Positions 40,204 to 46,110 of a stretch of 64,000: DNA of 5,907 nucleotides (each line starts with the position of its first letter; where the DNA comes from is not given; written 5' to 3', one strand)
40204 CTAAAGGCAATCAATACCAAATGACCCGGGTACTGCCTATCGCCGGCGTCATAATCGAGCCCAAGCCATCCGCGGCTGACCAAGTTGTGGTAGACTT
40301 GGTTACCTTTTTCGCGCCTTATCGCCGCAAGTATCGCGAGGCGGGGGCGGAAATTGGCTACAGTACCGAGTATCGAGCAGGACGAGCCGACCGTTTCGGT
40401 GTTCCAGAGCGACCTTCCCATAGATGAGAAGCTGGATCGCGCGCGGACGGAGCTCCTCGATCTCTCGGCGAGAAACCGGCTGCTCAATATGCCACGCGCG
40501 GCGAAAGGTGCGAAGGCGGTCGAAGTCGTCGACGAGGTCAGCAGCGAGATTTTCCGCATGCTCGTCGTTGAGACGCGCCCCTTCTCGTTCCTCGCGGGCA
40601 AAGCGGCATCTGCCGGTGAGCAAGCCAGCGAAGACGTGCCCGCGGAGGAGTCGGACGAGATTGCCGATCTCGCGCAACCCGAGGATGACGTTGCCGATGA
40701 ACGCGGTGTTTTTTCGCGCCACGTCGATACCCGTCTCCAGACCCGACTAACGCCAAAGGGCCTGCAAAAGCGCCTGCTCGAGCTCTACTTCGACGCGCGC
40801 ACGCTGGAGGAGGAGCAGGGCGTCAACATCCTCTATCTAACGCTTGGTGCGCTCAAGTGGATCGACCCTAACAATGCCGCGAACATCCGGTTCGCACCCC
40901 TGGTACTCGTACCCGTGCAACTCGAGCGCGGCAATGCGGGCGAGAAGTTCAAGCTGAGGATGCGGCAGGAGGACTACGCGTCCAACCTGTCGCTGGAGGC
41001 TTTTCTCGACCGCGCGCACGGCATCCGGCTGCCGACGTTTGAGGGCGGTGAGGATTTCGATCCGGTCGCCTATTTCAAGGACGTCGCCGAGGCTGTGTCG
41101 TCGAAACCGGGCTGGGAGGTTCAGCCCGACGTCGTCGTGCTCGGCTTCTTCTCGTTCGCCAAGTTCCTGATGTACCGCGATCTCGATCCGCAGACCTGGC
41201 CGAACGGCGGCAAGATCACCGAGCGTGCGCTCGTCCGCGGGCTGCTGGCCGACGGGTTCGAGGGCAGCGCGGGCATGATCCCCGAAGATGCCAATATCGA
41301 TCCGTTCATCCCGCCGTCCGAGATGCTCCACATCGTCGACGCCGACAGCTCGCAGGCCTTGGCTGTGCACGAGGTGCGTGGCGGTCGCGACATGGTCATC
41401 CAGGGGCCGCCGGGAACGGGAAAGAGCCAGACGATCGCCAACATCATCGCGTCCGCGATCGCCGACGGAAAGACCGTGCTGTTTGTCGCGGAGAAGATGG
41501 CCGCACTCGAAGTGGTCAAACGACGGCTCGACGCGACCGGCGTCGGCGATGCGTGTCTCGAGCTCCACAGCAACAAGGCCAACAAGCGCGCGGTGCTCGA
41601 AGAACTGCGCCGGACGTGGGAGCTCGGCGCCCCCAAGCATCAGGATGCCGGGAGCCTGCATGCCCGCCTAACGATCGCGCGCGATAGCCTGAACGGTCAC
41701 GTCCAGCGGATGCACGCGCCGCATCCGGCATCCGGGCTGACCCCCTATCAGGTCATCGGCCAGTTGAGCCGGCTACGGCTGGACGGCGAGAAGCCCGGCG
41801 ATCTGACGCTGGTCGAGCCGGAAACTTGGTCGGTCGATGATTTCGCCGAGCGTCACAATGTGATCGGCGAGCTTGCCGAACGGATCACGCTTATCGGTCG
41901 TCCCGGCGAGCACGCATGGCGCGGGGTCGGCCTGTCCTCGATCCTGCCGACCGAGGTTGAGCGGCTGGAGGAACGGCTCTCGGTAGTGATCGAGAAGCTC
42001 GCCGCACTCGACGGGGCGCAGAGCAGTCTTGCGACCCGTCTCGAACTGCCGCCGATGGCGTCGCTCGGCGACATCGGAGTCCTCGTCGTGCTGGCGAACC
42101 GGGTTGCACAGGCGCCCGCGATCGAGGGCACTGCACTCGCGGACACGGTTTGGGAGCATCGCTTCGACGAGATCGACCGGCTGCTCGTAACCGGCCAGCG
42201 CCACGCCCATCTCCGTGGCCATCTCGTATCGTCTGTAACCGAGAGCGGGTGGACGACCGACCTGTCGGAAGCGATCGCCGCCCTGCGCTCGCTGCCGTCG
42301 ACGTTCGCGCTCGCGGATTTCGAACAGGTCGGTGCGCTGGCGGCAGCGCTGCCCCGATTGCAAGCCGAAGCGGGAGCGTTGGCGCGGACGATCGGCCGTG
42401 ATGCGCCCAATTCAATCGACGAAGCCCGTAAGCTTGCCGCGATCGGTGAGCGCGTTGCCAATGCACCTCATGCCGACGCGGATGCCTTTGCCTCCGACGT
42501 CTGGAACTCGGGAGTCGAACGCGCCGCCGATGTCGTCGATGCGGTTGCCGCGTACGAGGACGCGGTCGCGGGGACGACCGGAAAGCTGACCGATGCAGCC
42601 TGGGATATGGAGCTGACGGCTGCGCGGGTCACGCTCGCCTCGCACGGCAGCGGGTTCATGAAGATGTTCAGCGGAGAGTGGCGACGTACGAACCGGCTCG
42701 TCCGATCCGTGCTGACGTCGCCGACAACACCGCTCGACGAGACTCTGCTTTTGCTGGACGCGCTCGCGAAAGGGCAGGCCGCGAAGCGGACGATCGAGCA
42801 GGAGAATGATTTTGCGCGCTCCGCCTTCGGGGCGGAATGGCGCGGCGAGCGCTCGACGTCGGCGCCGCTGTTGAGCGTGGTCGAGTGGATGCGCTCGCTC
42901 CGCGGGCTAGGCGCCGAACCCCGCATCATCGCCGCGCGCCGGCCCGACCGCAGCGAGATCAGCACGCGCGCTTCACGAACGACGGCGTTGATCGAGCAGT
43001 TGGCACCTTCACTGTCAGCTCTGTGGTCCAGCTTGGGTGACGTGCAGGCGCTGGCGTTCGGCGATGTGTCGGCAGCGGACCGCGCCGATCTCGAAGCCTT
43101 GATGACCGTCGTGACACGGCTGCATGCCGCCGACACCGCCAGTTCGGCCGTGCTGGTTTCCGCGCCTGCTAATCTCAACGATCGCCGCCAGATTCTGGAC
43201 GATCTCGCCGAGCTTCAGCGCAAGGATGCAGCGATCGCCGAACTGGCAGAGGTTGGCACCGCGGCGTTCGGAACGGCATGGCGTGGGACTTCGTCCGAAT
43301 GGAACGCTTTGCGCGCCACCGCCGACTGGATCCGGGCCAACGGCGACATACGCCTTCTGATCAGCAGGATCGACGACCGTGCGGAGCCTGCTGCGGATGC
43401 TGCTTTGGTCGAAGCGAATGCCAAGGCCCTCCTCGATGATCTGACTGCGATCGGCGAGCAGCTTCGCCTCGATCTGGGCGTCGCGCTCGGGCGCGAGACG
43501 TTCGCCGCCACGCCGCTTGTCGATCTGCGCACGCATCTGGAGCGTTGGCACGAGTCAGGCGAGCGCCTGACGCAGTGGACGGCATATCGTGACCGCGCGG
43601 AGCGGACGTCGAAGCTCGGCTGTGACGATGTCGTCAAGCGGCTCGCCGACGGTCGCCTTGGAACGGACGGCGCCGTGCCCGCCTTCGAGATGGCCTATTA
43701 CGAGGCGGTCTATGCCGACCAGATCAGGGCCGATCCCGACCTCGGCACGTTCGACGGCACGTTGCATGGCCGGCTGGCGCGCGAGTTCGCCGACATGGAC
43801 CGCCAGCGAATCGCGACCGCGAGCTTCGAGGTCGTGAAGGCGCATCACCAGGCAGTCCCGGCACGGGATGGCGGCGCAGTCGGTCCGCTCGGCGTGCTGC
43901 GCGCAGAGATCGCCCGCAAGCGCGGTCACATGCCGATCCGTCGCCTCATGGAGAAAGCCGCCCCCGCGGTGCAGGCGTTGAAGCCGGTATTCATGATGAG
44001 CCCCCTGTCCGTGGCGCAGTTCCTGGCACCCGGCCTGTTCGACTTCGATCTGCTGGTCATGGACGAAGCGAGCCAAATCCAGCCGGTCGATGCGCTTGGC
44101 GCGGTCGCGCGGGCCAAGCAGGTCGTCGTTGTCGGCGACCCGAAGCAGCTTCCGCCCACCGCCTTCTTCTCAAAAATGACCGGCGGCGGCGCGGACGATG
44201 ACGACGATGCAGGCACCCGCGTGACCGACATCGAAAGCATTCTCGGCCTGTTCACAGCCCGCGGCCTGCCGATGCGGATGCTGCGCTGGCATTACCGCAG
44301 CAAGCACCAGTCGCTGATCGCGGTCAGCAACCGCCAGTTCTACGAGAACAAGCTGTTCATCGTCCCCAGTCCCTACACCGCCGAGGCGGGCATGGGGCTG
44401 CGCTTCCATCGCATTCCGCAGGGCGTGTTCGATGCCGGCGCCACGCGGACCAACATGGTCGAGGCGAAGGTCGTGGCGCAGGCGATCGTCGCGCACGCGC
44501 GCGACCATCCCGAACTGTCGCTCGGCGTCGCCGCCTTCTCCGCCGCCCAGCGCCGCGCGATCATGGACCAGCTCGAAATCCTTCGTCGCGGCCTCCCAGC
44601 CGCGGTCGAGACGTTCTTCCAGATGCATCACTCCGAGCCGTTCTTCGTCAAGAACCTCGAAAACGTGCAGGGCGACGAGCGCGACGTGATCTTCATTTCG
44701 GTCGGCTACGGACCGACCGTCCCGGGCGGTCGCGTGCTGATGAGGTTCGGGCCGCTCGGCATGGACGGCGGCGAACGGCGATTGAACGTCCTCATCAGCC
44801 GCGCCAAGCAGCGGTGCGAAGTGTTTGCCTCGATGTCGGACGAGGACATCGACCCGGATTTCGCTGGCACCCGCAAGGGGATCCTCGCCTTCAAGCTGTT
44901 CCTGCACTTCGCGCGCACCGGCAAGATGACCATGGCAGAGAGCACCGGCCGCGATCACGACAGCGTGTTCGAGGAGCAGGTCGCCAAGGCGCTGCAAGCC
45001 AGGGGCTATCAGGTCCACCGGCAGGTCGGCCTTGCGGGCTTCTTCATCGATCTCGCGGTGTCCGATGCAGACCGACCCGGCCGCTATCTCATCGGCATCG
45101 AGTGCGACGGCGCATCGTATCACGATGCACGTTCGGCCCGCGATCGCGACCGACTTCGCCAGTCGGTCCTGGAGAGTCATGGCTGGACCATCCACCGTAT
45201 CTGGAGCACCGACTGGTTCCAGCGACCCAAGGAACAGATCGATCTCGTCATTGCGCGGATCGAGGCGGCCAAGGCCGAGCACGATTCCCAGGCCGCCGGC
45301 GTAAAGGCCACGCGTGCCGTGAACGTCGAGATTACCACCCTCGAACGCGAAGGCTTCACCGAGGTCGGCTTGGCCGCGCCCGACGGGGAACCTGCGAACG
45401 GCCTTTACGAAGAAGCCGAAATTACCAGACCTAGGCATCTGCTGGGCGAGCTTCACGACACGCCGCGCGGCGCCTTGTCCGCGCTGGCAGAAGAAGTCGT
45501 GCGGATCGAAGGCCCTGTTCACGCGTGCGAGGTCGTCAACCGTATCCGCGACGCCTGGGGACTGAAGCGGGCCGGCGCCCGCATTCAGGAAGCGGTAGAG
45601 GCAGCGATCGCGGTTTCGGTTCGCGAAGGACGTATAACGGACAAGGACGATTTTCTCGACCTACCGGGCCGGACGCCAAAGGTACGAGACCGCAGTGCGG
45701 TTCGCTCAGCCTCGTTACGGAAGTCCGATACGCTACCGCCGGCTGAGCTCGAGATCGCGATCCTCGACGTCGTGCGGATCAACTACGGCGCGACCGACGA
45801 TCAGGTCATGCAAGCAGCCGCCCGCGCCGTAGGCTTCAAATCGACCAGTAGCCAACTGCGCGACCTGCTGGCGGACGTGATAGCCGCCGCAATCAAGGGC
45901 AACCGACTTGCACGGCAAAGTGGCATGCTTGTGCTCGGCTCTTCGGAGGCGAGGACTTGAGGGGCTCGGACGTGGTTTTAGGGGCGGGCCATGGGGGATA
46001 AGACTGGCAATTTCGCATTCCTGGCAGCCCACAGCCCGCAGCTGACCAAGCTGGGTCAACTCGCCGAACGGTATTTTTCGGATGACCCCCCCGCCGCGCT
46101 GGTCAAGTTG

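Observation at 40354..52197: Giant DUF4011-type helicase-nuclease apparently co-operonic with a complete type I R-M: candidate four-gene composite defence module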

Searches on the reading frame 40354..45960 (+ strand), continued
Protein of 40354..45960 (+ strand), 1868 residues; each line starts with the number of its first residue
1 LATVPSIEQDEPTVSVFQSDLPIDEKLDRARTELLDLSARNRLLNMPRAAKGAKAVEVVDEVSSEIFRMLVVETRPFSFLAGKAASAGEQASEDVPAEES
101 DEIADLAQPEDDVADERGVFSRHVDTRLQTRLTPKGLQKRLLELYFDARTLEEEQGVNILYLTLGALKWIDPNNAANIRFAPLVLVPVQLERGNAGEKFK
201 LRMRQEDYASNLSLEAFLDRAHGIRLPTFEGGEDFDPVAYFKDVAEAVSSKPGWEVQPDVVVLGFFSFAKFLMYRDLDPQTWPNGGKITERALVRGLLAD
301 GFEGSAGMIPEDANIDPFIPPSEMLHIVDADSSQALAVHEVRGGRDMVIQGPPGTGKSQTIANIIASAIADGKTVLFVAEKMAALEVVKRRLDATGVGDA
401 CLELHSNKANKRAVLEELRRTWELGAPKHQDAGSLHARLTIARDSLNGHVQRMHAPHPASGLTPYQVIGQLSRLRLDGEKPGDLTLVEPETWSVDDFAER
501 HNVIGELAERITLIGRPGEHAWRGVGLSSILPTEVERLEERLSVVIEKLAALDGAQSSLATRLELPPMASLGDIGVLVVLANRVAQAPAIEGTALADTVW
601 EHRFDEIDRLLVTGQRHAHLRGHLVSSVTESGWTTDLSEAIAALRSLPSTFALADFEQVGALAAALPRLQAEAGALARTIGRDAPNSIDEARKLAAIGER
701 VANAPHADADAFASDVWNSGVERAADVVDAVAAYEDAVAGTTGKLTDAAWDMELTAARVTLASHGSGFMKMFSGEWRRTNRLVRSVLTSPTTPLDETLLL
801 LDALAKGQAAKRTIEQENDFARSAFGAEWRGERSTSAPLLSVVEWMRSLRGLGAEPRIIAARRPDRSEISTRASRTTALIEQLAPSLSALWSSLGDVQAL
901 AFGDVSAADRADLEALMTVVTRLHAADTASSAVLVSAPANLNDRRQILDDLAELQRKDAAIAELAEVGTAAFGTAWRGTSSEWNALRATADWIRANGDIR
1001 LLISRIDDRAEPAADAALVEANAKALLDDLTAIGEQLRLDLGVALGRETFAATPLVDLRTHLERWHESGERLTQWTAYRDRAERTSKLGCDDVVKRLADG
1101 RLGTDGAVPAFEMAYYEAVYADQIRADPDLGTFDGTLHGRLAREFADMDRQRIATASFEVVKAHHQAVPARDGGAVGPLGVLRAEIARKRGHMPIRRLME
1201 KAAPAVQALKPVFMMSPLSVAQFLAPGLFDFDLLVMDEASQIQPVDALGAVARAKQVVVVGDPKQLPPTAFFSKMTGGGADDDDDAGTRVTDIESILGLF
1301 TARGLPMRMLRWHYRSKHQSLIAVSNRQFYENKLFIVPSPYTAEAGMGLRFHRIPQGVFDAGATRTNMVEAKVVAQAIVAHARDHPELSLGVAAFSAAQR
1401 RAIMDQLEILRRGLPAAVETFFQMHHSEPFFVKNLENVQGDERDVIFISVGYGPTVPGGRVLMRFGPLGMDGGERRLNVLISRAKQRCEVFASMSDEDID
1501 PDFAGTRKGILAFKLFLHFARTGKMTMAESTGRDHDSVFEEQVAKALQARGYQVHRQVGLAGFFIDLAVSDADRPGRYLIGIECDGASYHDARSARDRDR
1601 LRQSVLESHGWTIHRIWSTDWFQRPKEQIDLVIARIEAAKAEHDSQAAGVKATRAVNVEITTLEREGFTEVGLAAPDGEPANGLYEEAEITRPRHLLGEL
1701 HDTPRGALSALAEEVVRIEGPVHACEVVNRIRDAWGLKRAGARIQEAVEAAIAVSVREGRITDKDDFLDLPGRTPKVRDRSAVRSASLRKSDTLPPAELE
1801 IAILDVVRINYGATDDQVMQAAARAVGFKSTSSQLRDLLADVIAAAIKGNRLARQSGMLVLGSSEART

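Call 50: find_encoding_contigs(protein=P0004, flank=10000, max_places=3)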
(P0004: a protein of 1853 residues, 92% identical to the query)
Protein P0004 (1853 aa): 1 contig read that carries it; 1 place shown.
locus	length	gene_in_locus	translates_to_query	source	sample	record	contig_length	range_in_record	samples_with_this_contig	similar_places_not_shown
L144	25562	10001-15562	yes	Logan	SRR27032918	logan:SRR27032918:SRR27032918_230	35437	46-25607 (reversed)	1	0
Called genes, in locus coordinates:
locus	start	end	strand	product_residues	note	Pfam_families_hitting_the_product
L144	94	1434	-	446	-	PF00589:Phage_integrase (faint)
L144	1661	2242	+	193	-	-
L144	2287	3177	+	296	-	-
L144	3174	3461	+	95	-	PF04960:Glutaminase (weak)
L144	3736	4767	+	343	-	-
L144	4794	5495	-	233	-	PF00702:Hydrolase, PF13419:HAD_2 (weak), PF13242:Hydrolase_like (weak)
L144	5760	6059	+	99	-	-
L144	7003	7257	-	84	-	-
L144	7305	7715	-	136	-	PF20274:cREC_REC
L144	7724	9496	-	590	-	PF03235:GmrSD_N, PF07510:GmrSD_C (faint)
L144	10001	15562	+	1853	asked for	PF13195:DUF4011, PF13086:AAA_11 (weak), PF13245:AAA_19 (faint), PF13604:AAA_30 (weak), PF13086:AAA_11, PF13087:AAA_12, PF18741:MTES_1575, PF11784:DUF3320, +1 more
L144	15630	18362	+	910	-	PF00270:DEAD, PF04851:ResIII, PF18766:SWI2_SNF2, PF08463:EcoEI_R_C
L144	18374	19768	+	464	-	PF01420:Methylase_S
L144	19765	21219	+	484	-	PF12161:HsdM_N (weak), PF02384:N6_Mtase, PF01170:UPF0020, PF07669:Eco57I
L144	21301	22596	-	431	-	PF10117:McrBC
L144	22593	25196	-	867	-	PF28530:DUF8426, PF07728:AAA_5, PF28529:McrB_lid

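Call 56: search_protein_families(library=ncbifam, proteins=[window:40354-45960:+], max_evalue=0.00001)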
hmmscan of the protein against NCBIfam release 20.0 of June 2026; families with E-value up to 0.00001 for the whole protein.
window:40354-45960:+ (1868 aa): 5 families
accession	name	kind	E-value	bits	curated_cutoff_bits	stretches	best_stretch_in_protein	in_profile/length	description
NF058533.1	antiphage_ProA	equivalog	0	1595.2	1500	3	930-1829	986-1902/1903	anti-phage protein ProA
NF042953.1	Hhe_antiphage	equivalog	0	1067.2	2000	1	27-1654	2-1698/1797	DUF4011 domain-containing anti-phage protein Hhe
NF040671.1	PLuB_AAA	exception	1.6e-19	68.9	999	1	1229-1335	961-1074/1256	PLuB system helicase-like protein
TIGR00376.1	TIGR00376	hypoth_equivalog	1.8e-19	69.7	348.9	2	1219-1335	354-454/639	IGHMBP2 family helicase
TIGR01448.2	helicase_RecD2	equivalog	4.6e-07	28.4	500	0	315-379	302-366/713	SF1B family DNA helicase RecD2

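Call 95: find_encoding_contigs(protein=P0008, flank=10000, max_places=2)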
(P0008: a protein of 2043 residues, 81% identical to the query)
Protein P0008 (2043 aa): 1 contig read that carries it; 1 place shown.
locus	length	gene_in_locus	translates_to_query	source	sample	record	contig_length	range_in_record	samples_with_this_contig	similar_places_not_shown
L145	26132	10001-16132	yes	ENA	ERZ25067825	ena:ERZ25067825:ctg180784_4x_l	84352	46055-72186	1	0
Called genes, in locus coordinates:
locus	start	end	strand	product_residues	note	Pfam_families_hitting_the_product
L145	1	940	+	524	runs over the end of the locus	PF00999:Na_H_Exchanger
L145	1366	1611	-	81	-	-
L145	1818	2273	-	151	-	-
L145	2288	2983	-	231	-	-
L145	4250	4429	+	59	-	-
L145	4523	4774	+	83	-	-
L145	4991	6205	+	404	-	-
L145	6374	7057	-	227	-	-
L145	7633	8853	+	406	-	PF01936:NYN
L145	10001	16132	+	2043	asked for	PF13195:DUF4011, PF13086:AAA_11 (weak), PF13245:AAA_19 (faint), PF13086:AAA_11, PF13087:AAA_12, PF18741:MTES_1575, PF11784:DUF3320, PF04326:SLFN_AlbA_2, +1 more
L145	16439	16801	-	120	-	PF03992:ABM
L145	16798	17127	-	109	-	PF07978:NIPSNAP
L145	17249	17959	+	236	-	PF12840:HTH_20, PF01022:HTH_5 (weak), PF12802:MarR_2 (weak), PF13545:HTH_Crp_2 (faint)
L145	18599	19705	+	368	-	PF00462:Glutaredoxin, PF07291:MauE, PF03713:DUF305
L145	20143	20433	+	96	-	PF01256:Carb_kinase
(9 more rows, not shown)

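Call 96: find_encoding_contigs(protein=P0011, flank=10000, max_places=2)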
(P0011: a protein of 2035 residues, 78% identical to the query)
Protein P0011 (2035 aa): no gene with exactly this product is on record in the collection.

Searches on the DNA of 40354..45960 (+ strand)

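Call 54: search_dna_similar(query=L035:11800-15511:+, collection=ecoli_genomes, mode=distant, max_rows=8)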
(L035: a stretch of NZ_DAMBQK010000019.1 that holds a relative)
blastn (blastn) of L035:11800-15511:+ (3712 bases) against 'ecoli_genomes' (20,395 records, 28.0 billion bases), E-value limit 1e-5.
No match.

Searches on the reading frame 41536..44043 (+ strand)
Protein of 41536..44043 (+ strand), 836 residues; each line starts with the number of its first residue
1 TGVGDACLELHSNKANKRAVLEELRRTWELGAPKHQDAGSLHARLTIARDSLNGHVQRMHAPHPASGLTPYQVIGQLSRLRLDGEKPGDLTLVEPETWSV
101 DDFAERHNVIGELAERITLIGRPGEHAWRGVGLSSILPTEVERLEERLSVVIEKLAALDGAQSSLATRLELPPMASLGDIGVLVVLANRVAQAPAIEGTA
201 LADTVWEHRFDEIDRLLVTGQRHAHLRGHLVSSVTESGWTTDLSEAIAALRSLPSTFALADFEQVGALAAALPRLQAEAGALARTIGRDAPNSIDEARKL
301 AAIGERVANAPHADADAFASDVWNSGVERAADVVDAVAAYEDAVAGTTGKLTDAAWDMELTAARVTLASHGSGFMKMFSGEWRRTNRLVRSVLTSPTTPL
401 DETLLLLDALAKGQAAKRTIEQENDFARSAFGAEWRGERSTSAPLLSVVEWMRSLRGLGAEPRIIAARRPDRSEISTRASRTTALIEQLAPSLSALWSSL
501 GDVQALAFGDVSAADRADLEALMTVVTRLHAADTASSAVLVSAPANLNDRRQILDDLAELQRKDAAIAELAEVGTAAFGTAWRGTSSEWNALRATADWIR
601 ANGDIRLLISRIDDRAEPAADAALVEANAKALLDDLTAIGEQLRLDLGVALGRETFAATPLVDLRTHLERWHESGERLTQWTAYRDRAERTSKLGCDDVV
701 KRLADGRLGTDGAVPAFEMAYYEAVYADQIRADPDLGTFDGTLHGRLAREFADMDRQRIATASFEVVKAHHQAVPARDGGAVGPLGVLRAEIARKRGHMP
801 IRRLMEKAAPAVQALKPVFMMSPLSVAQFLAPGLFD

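Call 97: predict_structure(alignment_id=A4)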
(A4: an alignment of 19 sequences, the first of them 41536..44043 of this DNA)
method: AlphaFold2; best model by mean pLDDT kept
length: 836 residues; sequences in the alignment: 19
mean_pLDDT: 82.6   pTM: 0.52
mean pLDDT of the five models: 82.6, 82.5, 80.9, 80.2, 79.4
residues with pLDDT >= 90: 470; 70-90: 212; 50-70: 46; < 50: 108
segments of 3 or more residues with pLDDT < 50: 1-17, 22-39, 763-792, 795-800, 802-836
pLDDT, mean of each block of 10 residues (from residue 1): 29 44 42 43 67 79 88 88 82 91 93 91 88 89 92 95 95 93 95 91 93 96 95 91 92 91 93 94 91 93 93 87 90 93 88 85 81 67 85 85 88 91 92 90 91 88 90 94 94 92 88 91 94 93 90 95 95 95 94 94 93 92 95 94 91 91 93 89 91 92 89 91 92 79 66 61 46 38 42 44 47 39 35 29
secondary structure, 60 per line:
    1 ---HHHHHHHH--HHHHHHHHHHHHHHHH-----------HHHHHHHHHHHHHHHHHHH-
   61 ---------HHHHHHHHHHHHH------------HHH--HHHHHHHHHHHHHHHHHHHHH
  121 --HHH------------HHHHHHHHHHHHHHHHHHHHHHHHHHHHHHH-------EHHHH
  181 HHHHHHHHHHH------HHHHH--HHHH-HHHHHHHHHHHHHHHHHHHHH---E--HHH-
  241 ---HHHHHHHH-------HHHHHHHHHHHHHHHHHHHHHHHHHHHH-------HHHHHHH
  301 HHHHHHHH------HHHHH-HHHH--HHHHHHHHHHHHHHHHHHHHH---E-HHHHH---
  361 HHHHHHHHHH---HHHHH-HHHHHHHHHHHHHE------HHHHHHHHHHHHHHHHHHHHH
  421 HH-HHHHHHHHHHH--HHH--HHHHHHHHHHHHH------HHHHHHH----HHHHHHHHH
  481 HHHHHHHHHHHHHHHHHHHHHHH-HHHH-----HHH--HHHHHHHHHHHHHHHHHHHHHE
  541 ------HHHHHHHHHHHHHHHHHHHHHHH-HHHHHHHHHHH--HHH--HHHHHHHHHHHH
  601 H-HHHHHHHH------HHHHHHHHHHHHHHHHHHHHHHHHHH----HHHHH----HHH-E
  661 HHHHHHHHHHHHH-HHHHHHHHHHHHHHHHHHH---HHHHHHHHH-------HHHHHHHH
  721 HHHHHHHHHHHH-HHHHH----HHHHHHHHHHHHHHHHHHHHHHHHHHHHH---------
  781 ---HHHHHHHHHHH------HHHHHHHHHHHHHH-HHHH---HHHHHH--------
elements in order (helices of 4 or more, strands of 3 or more residues): H4-11 H14-29 H41-59 H70-82 H100-120 H138-168 H177-191 H198-202 H205-208 H210-230 H244-251 H259-286 H294-308 H315-319 H321-324 H327-347 H353-357 H361-370 H374-378 H380-392 H400-422 H424-434 H442-454 H461-467 H472-503 H505-508 H519-539 H547-569 H571-581 H589-601 H603-610 H617-642 H647-651 H661-673 H675-693 H697-705 H713-732 H734-738 H743-771 H784-794 H801-814 H816-819 H823-828

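Call 100: fold_search(model_id=the predicted structure, library=pdb)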
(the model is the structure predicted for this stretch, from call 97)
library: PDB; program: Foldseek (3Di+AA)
matches with E <= 10: 310; with E <= 0.001: 0
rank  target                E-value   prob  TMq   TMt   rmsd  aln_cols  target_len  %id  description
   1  9gm7_A                6.3e-03  0.35  0.10  0.08  69.7       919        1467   12  MukBEF in a nucleotide-bound state with open neck gate (monomer) (released 2025-03-26)
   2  7qcd_B                8.1e-03  0.18  0.07  0.06  50.0       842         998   10  CryoEM structure of the Smc5/6-holocomplex (composite structure) (released 2022-09-21)
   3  8w20_A                1.5e-02  0.14  0.07  0.08  73.4       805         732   12  Umb1 umbrella toxin particle (released 2024-04-17)
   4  9e5c_7a               4.4e-02  0.09  0.06  0.02  38.2       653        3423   13  Cryo-EM structure of 96 nm repeat of microtubule doublet from T. brucei flagellum (released 2025-03-12)
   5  6h2x                  5.2e-02  0.15  0.06  0.11  31.2       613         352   13  MukB coiled-coil elbow from E. coli (released 2019-03-06)
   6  6z9l_A                5.7e-02  0.15  0.10  0.11  48.2       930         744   11  Enterococcal PrgA (released 2020-09-16)
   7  9e5c_7b               6.7e-02  0.09  0.06  0.03  37.5       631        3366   10  Cryo-EM structure of 96 nm repeat of microtubule doublet from T. brucei flagellum (released 2025-03-12)
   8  9y6s_6k               7.0e-02  0.21  0.10  0.04  22.5       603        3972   14  96-nm repeat of the Leishmania tarentolae doublet microtubule (released 2025-12-17)
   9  7qcd_A                7.0e-02  0.08  0.07  0.07  45.9       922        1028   10  CryoEM structure of the Smc5/6-holocomplex (composite structure) (released 2022-09-21)
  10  4c7r_C                7.3e-02  0.07  0.05  0.08  66.5       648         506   14  Inward facing conformation of the trimeric betaine transporter BetP in complex with lipids (released 2013-10-30)
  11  7nyx_A                7.9e-02  0.08  0.07  0.05  75.0       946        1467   11  Cryo-EM structure of the MukBEF-MatP-DNA monomer (closed conformation) (released 2021-07-07)
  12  8y6h_A                8.3e-02  0.07  0.07  0.08  66.7       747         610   11  P-glycoprotein in complex with UIC2 Fab and triple elacridar molecules in LMNG detergent (released 2024-04-17)
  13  9e5c_7f               9.8e-02  0.08  0.06  0.02  37.8       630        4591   10  Cryo-EM structure of 96 nm repeat of microtubule doublet from T. brucei flagellum (released 2025-03-12)
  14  8a6l_B                1.0e-01  0.12  0.07  0.11  52.6       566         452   12  Human 4F2hc-LAT2 heterodimeric amino acid transporter in complex with anticalin D11vs (released 2022-11-09)
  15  9e5c_6a               1.0e-01  0.11  0.07  0.02  40.7       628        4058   11  Cryo-EM structure of 96 nm repeat of microtubule doublet from T. brucei flagellum (released 2025-03-12)
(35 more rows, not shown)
